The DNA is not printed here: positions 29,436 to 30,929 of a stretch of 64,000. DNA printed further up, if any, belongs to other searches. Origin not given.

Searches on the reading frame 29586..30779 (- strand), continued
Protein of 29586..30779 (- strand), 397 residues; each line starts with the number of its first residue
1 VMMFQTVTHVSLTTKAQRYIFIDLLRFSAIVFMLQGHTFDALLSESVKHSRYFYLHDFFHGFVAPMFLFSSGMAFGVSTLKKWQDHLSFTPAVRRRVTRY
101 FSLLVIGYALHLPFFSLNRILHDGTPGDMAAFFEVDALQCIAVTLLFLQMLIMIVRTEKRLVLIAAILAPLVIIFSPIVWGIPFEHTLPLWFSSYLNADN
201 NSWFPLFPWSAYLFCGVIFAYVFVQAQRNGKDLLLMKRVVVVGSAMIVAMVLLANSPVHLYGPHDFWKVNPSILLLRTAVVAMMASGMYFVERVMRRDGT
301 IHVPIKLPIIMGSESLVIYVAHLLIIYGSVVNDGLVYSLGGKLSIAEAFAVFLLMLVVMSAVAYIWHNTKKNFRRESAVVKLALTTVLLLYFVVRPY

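Call 30: search_protein_families(library=pfam, proteins=[L038:8204-9757:+, L038:9754-10494:+, L038:4729-6651:-, L042:8510-10054:+, L039:7645-9177:+, L044:2855-3592:+, L044:11144-12223:+, L040:8146-10092:-, L037:5731-6753:-, L037:10524-11321:+], max_evalue=0.00001)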
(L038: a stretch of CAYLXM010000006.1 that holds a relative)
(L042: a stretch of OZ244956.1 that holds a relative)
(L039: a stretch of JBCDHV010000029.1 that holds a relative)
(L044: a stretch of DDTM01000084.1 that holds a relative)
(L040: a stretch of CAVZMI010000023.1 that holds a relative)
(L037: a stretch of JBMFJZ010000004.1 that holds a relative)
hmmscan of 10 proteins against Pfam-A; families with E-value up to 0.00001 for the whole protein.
L038:8204-9757:+ (517 aa): 3 families
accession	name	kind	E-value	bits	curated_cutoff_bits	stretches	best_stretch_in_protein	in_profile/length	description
PF01593.30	Amino_oxidase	-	3.6e-19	69.8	19.8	1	22-509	4-443/443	Flavin containing amine oxidoreductase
PF13450.12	NAD_binding_8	-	1.2e-11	45.2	21.9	1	15-66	2-52/68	NAD(P)-binding Rossmann-like domain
PF01266.30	DAO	-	3e-09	37.3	27.9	0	11-57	1-50/353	FAD dependent oxidoreductase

L038:9754-10494:+ (246 aa): 1 family
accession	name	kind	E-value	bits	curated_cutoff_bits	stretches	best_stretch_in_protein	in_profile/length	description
PF18916.5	Lycopene_cyc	-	7e-10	39.8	27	0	17-93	11-86/92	Lycopene cyclase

L038:4729-6651:- (640 aa): 2 families
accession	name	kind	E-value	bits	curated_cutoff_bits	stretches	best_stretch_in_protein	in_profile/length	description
PF01182.26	Glucosamine_iso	-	3.5e-30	106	27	1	29-245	1-211/225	Glucosamine-6-phosphate isomerases/6-phosphogluconolactonase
PF02585.22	PIG-L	-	5.8e-17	62.8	28.2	1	354-530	2-128/129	GlcNAc-PI de-N-acetylase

L042:8510-10054:+ (514 aa): 2 families
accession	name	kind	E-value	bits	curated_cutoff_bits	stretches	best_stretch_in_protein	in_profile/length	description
PF01593.30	Amino_oxidase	-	1.5e-17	64.5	19.8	1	19-284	4-253/443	Flavin containing amine oxidoreductase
PF13450.12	NAD_binding_8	-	2.5e-08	34.5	21.9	1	12-63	2-52/68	NAD(P)-binding Rossmann-like domain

L039:7645-9177:+ (510 aa): 4 families
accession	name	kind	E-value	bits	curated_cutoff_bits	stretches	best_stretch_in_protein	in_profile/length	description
PF01593.30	Amino_oxidase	-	1.3e-21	77.8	19.8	1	15-282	3-255/443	Flavin containing amine oxidoreductase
PF13450.12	NAD_binding_8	-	3e-13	50.3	21.9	1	9-64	2-56/68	NAD(P)-binding Rossmann-like domain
PF01266.30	DAO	-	3.6e-12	46.9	27.9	1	5-42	1-39/353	FAD dependent oxidoreductase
PF12831.13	FAD_oxidored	-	6.2e-06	26.2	27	0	5-45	1-41/416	FAD dependent oxidoreductase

L044:2855-3592:+ (245 aa): 1 family
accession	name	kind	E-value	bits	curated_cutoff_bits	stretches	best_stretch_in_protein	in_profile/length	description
PF18916.5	Lycopene_cyc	-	3.3e-07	31.2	27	0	140-226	4-87/92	Lycopene cyclase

L044:11144-12223:+ (359 aa): 2 families
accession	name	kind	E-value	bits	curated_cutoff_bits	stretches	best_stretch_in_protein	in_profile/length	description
PF01266.30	DAO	-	2.1e-36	126.6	27.9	1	11-339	1-352/353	FAD dependent oxidoreductase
PF01946.23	Thi4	-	3.5e-06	26.9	26.2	0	7-61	15-71/235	Thi4 family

L040:8146-10092:- (648 aa): 2 families
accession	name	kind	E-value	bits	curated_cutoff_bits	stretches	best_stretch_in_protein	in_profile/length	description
PF00350.29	Dynamin_N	-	1.3e-13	51.8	27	1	169-246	90-167/168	Dynamin family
PF01926.29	MMR_HSR1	-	1.1e-08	35.5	21.9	0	169-245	31-112/113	50S ribosome-binding GTPase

L037:5731-6753:- (340 aa): 1 family
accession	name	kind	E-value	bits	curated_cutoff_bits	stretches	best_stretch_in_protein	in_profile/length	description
PF13480.13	Acetyltransf_6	-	1e-13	52.1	22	1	181-303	25-143/143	Acetyltransferase (GNAT) domain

L037:10524-11321:+ (265 aa): 0 families

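Call 33: fold_search(model_id=the predicted structure, library=pdb)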
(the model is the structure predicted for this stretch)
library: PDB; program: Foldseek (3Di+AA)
matches with E <= 10: 340; with E <= 0.001: 14
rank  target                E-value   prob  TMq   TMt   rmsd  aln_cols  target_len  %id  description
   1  8vli_A                1.4e-05  1.00  0.48  0.37   9.3       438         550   16  Cryo-EM structure of human HGSNAT bound with CoA and product analog (released 2024-06-26)
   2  8vlg_A                2.9e-05  1.00  0.49  0.38   8.7       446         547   15  Cryo-EM structure of human HGSNAT bound with Acetyl-CoA and substrate analog (released 2024-06-26)
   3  8vkj_A                3.1e-05  1.00  0.50  0.38  10.6       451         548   15  Cryo-EM structure of human HGSNAT bound with Acetyl-CoA (released 2024-06-26)
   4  8vli_B                5.2e-05  1.00  0.47  0.37  10.6       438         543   15  Cryo-EM structure of human HGSNAT bound with CoA and product analog (released 2024-06-26)
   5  8jkv_A                6.1e-05  1.00  0.46  0.37  10.2       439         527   16  membrane proteins (released 2024-05-22)
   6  8jl4_A                7.2e-05  1.00  0.47  0.38   8.9       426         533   16  membrane proteins (released 2024-05-22)
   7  8vlu_B                7.9e-05  1.00  0.49  0.38   9.1       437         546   14  Cryo-EM structure of human HGSNAT bound with CoA (released 2024-06-26)
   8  8vlg_B                1.0e-04  1.00  0.57  0.43   6.6       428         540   14  Cryo-EM structure of human HGSNAT bound with Acetyl-CoA and substrate analog (released 2024-06-26)
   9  8vly_A                1.0e-04  1.00  0.49  0.41   9.0       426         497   15  Cryo-EM structure of human HGSNAT in transition state (released 2024-06-26)
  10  8vly_B                1.1e-04  1.00  0.48  0.40   9.1       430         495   15  Cryo-EM structure of human HGSNAT in transition state (released 2024-06-26)
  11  8vlu_A                1.1e-04  1.00  0.45  0.35  11.6       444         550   16  Cryo-EM structure of human HGSNAT bound with CoA (released 2024-06-26)
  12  8vlv_B                1.1e-04  1.00  0.56  0.42   8.4       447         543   13  Cryo-EM structure of human HGSNAT in inactive state (released 2024-06-26)
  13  8vlv_A                1.6e-04  1.00  0.60  0.46   6.2       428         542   13  Cryo-EM structure of human HGSNAT in inactive state (released 2024-06-26)
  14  8vkj_B                2.5e-04  1.00  0.45  0.35   9.1       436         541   16  Cryo-EM structure of human HGSNAT bound with Acetyl-CoA (released 2024-06-26)
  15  8xik                  4.9e-02  1.00  0.49  0.42   6.3       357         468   13  Structure of acyltransferase GWT1 in complex with manogepix(APX001A) (released 2024-10-02)
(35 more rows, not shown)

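Call 36: search_solved_structures(query=A2, max_evalue=10, show_alignments=3)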
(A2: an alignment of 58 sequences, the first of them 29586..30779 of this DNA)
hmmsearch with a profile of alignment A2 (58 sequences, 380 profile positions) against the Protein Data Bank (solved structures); distinct sequences matched with E-value up to 10: 0.

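Call 49: search_solved_structures(query=L003:4066-5292:+, max_evalue=1e-15)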
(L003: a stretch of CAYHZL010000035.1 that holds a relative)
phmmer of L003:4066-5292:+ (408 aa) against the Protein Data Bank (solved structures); distinct sequences matched with E-value up to 1e-15: 18.
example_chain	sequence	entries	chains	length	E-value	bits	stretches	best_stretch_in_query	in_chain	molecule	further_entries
2dfv_A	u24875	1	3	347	2.4e-57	197.9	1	132-405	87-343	Probable L-threonine 3-dehydrogenase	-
2d8a_A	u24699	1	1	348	2.4e-57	197.9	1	132-405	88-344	Probable L-threonine 3-dehydrogenase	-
5kia_A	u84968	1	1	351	1.6e-56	195.3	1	133-406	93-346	L-threonine 3-dehydrogenase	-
3gfb_A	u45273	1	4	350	6.8e-55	189.9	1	132-406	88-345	L-threonine 3-dehydrogenase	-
2dq4_A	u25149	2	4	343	6.3e-54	186.7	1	132-408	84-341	L-threonine 3-dehydrogenase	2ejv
4ej6_A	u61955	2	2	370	2.8e-23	85.8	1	135-349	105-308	Putative zinc-binding dehydrogenase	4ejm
1vj0_A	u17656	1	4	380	2.4e-19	72.8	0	138-408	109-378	alcohol dehydrogenase, zinc-containing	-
4cpd_A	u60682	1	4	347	3.2e-19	72.4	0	136-406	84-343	ALCOHOL DEHYDROGENASE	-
3ip1_A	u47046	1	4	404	4e-18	68.8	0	13-87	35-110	Alcohol dehydrogenase, zinc-containing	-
5yln_A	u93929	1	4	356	5.4e-18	68.4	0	140-399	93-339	Alcohol dehydrogenase, zinc-containing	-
1hdz_A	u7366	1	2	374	6.4e-17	64.8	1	153-406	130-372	ALCOHOL DEHYDROGENASE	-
1hso_A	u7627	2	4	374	1.4e-16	63.8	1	155-406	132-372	CLASS I ALCOHOL DEHYDROGENASE 1, ALPHA SUBUNIT | Alcohol dehydrogenase alpha chain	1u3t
1deh_A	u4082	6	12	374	2.6e-16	62.8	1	153-406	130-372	HUMAN BETA1 ALCOHOL DEHYDROGENASE | ALCOHOL DEHYDROGENASE | CLASS I ALCOHOL DEHYDROGENASE 1, BETA SUBUNIT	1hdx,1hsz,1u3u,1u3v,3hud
1hdy_A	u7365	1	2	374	2.6e-16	62.8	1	153-406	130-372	ALCOHOL DEHYDROGENASE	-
5cdg_A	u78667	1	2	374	5.1e-16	61.9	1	155-406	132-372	Alcohol dehydrogenase E chain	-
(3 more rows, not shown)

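Call 51: search_protein_families(library=pfam, proteins=[window:29586-30776:-, L038:6950-8173:+, L042:6986-8170:+], max_evalue=5)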
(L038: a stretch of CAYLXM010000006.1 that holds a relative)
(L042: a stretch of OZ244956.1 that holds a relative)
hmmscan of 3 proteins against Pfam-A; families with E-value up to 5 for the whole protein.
window:29586-30776:- (396 aa): 2 families
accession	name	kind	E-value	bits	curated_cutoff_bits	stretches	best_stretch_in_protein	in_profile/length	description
PF07786.18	HGSNAT_cat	-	4.5e-15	56.2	22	1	17-229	1-191/222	Heparan-alpha-glucosaminide N-acetyltransferase, catalytic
PF19149.5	DUF5831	-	0.084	13.6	25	0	208-250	11-52/72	Family of unknown function (DUF5831)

L038:6950-8173:+ (407 aa): 3 families
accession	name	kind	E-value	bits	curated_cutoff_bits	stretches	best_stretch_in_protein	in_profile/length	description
PF07786.18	HGSNAT_cat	-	3e-16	60.1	22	2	23-232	1-188/222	Heparan-alpha-glucosaminide N-acetyltransferase, catalytic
PF01553.26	Acyltransferase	-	0.059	13.6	23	1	260-292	92-122/132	Acyltransferase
PF00504.26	Chloroa_b-bind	-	0.28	12.1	22.3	1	227-294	26-96/162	Chlorophyll A-B binding protein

L042:6986-8170:+ (394 aa): 3 families
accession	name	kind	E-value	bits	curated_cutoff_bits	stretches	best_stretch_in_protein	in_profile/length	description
PF07786.18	HGSNAT_cat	-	2.1e-15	57.3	22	1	10-228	1-197/222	Heparan-alpha-glucosaminide N-acetyltransferase, catalytic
PF04039.18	MnhB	-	0.11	13.2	22.5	1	220-280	54-116/127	Domain related to MnhB subunit of Na+/H+ antiporter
PF20134.4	DUF6524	-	0.26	11.5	27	1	131-174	39-82/131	Family of unknown function (DUF6524)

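Call 54: search_protein_families(library=pfam, alignment_id=A3, max_evalue=0.00001)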
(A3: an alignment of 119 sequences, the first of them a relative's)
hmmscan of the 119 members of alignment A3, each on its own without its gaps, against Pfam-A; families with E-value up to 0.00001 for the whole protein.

A. member 1, L049:4059-5105:- (348 aa): 0 families

B. families by the number of members that match (of 119 scanned): 71 families (the first 25 are shown)
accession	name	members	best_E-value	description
PF04519.19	Bactofilin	9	2.6e-24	Polymer-forming cytoskeletal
PF13620.12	CarboxypepD_reg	8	1.5e-20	Carboxypeptidase regulatory-like domain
PF07519.17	Tannase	4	3.7e-117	Tannase and feruloyl esterase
PF13709.12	DUF4159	4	9.5e-40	Domain of unknown function (DUF4159)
PF00005.33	ABC_tran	4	8.4e-27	ABC transporter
PF13304.12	AAA_21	4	8.5e-15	AAA domain, putative AbiEii toxin, Type IV TA system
PF17131.11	LolA_like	4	3.9e-09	Outer membrane lipoprotein-sorting protein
PF01145.31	Band_7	3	6.4e-29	SPFH domain / Band 7 family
PF00004.35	AAA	3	6e-22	ATPase family associated with various cellular activities (AAA)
PF13715.12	CarbopepD_reg_2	3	3.6e-09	CarboxypepD_reg-like domain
PF03888.20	MucB_RseB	3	1.1e-08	MucB/RseB N-terminal domain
PF05496.18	RuvB_N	2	2e-77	Holliday junction DNA helicase RuvB P-loop domain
PF00793.26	DAHP_synth_1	2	5.3e-76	DAHP synthetase I family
PF12704.14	MacB_PCD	2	1.3e-40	MacB-like periplasmic core domain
PF17864.7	AAA_lid_4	2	2.1e-29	RuvB AAA lid domain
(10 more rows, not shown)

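Call 56: find_homologous_proteins(query=L003:4066-5292:+, max_evalue=1e-40)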
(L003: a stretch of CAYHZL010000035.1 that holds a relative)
Query L003:4066-5292:+ (408 aa): 5219 proteins with E <= 1e-40 among 8000 candidates; the best 120 are listed.
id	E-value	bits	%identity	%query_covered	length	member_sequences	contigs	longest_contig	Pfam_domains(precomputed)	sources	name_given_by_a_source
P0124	6.9e-274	926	100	100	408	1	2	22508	PF00107.33,PF16912.12,PF13602.13,PF08240.18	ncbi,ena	-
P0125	9.9e-211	718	76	100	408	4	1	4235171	PF00107.33,PF16912.12,PF08240.18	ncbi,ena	-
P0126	2.6e-209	713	76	100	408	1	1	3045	PF00107.33,PF16912.12,PF13602.13,PF08240.18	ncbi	-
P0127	3.4e-208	710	74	100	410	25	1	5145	PF00107.33,PF16912.12,PF13602.13,PF08240.18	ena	-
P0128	1.0e-207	708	74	100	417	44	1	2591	PF00107.33,PF16912.12,PF08240.18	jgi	jgi:threonine 3-dehydrogenase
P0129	1.7e-206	704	75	100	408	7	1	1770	PF00107.33,PF16912.12,PF08240.18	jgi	jgi:threonine 3-dehydrogenase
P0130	7.0e-206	702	74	100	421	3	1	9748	PF00107.33,PF16912.12,PF08240.18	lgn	-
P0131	8.3e-206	702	74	100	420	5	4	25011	PF00107.33,PF16912.12,PF08240.18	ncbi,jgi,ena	-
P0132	1.2e-205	701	74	100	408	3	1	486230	PF00107.33,PF16912.12,PF13602.13,PF08240.18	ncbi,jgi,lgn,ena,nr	ncbi:MAG TPA: zinc-binding dehydrogenase [Bacteroidota bacterium]|nr:zinc-binding dehydrogenase [Bac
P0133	2.0e-205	700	73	100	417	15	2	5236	PF00107.33,PF16912.12,PF08240.18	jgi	jgi:threonine 3-dehydrogenase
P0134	3.2e-204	696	74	100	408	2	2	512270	PF00107.33,PF16912.12,PF08240.18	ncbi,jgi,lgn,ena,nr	ncbi:MAG TPA: alcohol dehydrogenase catalytic domain-containing protein [Bacteroidota bacterium]|nr:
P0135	4.4e-204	696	73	100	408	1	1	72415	PF00107.33,PF16912.12,PF08240.18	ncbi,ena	-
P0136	2.0e-202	690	73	100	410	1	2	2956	PF00107.33,PF08240.18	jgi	jgi:threonine 3-dehydrogenase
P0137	1.1e-200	685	73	100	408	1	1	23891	PF00107.33,PF16912.12,PF08240.18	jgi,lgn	jgi:threonine 3-dehydrogenase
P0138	1.7e-200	684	72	100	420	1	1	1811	PF00107.33,PF16912.12,PF08240.18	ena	-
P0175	6.2e-177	607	64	100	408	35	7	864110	PF00107.33,PF16912.12,PF08240.18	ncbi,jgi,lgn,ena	-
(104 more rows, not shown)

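Call 57: find_encoding_contigs(protein=P0125, flank=8000, max_places=2)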
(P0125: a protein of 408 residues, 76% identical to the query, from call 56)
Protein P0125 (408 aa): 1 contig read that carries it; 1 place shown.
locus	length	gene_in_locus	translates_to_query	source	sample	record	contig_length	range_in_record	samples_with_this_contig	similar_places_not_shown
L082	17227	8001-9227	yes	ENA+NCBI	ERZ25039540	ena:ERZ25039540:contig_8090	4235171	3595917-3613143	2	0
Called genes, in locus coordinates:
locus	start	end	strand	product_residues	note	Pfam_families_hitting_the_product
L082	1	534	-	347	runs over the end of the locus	PF01548:DEDD_Tnp_IS110, PF02371:Transposase_20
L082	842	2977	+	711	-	PF00122:E1-E2_ATPase, PF00702:Hydrolase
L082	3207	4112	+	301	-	PF02678:Pirin, PF05726:Pirin_C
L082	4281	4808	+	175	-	PF07609:DUF1572, PF04978:MST, PF12867:DinB_2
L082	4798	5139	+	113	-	PF01197:Ribosomal_L31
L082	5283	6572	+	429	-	PF13562:NTP_transf_4, PF00132:Hexapep (weak)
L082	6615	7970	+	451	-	PF01029:NusB, PF22458:RsmF-B_ferredox, PF01135:PCMT (weak), PF01728:FtsJ (weak), PF01189:Methyltr_RsmB-F, PF13847:Methyltransf_31 (weak)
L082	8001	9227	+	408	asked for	PF08240:ADH_N (weak), PF16912:Glu_dehyd_C (weak), PF00107:ADH_zinc_N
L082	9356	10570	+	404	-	PF00155:Aminotran_1_2, PF00266:Aminotran_5 (weak)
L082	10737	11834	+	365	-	PF07786:HGSNAT_cat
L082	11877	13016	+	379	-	PF02646:RmuC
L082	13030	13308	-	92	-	PF03795:YCII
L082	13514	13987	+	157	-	PF01451:LMWPc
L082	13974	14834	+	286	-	PF03881:Fructosamin_kin, PF01636:APH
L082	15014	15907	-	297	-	PF00551:Formyl_trans_N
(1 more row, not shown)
